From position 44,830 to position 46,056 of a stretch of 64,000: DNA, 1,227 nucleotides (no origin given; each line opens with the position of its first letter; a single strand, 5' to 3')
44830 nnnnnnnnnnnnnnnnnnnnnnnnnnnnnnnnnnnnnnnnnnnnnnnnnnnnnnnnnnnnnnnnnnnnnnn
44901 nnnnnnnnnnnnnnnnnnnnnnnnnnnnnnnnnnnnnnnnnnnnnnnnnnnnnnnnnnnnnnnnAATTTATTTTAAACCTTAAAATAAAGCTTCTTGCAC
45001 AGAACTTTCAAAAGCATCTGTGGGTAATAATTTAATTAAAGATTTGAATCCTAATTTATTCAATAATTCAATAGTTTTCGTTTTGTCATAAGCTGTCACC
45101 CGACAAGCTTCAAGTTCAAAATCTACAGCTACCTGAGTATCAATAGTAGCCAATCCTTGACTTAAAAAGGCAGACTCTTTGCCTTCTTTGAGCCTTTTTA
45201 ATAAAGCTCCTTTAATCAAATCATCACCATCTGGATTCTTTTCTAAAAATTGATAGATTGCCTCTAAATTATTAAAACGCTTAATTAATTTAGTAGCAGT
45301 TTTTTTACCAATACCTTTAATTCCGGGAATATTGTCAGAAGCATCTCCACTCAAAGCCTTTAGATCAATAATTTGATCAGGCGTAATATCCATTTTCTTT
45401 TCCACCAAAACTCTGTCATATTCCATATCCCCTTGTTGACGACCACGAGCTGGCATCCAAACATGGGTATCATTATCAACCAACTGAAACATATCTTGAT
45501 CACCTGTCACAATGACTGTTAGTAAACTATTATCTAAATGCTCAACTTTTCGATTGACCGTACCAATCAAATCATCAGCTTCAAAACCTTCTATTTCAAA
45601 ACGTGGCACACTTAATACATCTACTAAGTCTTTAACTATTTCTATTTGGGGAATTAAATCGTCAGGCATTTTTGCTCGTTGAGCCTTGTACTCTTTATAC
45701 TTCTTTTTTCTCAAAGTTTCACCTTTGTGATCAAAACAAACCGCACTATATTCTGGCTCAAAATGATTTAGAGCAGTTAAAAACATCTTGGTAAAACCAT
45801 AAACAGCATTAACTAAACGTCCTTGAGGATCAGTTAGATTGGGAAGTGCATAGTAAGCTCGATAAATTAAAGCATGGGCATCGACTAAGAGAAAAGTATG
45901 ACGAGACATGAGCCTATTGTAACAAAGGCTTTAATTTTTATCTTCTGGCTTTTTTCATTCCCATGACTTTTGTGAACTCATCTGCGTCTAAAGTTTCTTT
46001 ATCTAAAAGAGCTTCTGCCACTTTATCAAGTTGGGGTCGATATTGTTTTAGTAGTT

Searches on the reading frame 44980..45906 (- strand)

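Call 48: search_protein_families(library=pfam, proteins=[window:44980-45906:-], max_evalue=0.001)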
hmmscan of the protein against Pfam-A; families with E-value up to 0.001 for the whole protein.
window:44980-45906:- (308 aa): 2 families
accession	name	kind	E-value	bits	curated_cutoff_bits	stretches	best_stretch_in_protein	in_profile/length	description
PF02739.22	5_3_exonuc_N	-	5.7e-53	179.4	34.3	1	5-172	2-163/164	5'-3' exonuclease, N-terminal resolvase-like domain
PF01367.25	5_3_exonuc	-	4.1e-30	104.6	40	1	174-275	1-96/97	5'-3' exonuclease, C-terminal SAM fold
